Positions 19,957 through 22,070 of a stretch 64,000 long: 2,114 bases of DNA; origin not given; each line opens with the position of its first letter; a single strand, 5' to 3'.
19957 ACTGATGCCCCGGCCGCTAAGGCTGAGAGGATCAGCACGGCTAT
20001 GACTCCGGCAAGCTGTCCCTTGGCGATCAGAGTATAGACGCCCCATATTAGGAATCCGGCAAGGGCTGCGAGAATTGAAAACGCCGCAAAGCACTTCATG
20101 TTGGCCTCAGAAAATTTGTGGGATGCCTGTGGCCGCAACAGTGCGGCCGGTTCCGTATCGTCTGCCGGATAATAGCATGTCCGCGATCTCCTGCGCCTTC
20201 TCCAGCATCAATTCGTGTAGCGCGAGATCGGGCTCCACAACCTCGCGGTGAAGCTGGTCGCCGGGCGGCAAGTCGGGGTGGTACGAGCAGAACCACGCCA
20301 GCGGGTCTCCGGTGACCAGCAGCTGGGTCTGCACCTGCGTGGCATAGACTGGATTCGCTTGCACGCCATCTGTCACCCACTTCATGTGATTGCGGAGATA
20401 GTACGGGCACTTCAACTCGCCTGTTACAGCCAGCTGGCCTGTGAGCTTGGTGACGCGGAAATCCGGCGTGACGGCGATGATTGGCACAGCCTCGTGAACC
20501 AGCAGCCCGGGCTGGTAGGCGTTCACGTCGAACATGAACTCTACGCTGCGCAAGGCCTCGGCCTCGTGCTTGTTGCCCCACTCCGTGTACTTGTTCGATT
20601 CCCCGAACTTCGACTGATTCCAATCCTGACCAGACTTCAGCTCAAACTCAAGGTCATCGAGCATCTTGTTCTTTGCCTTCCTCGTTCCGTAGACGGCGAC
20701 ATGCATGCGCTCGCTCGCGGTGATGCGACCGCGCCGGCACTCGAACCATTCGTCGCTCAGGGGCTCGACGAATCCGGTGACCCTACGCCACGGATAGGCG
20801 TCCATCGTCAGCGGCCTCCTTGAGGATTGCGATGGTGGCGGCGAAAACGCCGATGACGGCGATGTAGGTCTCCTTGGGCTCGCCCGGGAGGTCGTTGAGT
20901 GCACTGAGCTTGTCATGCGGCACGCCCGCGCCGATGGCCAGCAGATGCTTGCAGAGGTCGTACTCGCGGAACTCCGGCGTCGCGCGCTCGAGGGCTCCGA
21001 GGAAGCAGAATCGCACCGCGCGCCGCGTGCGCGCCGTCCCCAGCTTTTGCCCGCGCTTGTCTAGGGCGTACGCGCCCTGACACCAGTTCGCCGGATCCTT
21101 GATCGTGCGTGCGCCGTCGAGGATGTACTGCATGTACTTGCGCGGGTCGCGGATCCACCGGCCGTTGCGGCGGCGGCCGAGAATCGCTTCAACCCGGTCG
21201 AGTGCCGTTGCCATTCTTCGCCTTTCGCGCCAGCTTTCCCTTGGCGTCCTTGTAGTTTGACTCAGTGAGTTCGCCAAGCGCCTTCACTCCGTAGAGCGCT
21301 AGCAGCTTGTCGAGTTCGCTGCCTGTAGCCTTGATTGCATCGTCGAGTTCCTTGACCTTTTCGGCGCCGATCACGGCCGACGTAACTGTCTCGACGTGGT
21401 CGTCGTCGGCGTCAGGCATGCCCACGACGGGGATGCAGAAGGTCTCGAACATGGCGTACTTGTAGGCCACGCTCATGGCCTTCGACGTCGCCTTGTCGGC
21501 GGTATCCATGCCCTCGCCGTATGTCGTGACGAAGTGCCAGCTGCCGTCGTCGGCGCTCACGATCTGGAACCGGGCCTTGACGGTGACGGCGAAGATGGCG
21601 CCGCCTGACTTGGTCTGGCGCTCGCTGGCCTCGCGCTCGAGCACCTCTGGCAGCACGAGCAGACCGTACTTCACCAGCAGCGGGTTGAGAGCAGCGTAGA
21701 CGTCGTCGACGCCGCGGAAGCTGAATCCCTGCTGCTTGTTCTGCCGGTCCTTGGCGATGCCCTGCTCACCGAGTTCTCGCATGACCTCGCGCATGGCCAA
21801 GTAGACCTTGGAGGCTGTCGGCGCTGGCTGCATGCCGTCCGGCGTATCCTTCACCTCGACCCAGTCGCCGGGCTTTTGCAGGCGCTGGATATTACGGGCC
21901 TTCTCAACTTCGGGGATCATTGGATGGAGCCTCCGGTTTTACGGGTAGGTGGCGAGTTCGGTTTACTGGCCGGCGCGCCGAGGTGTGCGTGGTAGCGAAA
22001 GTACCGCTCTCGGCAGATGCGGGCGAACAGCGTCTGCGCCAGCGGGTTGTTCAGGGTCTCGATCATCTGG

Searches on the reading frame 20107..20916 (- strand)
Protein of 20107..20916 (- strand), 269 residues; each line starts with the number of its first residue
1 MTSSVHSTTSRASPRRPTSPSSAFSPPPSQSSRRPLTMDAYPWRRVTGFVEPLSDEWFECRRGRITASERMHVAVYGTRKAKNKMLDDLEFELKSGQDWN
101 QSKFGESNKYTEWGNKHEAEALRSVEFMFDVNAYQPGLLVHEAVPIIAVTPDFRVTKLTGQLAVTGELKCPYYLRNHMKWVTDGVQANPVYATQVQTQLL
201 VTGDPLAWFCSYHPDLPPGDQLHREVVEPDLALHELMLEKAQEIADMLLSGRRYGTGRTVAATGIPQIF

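Call 9: search_protein_families(library=phrogs, proteins=[window:20107-20916:-], max_evalue=0.001)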
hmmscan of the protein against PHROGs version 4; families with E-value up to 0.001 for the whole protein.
window:20107-20916:- (269 aa): 2 families
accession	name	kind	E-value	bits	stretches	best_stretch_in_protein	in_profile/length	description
phrog_149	-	DNA, RNA and nucleotide metabolism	8.4e-24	85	1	15-244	552-789/1242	exonuclease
phrog_434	-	DNA, RNA and nucleotide metabolism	3.4e-12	47.3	1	45-249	48-237/372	RecE-like recombination exonuclease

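Call 46: search_protein_families(library=pfam, proteins=[window:20107-20916:-], max_evalue=0.01)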
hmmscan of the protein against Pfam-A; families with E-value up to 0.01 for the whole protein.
window:20107-20916:- (269 aa): 1 family
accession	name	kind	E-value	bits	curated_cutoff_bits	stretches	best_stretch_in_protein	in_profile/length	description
PF09588.16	YqaJ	-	1.2e-13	52.1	22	1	56-203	1-148/150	YqaJ-like viral recombinase domain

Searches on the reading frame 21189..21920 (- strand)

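Call 9: search_protein_families(library=phrogs, proteins=[window:21189-21920:-], max_evalue=0.001)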
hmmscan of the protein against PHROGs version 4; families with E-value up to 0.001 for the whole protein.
window:21189-21920:- (243 aa): 3 families
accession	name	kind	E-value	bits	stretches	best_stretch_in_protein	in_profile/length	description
phrog_155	-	DNA, RNA and nucleotide metabolism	3.2e-36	126.5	1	23-236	52-270/308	Erf-like ssDNA annealing protein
phrog_21649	-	unknown function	1.6e-25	91.1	1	35-177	38-175/351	-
phrog_34331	-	unknown function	3.4e-18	67.2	1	39-167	20-153/239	-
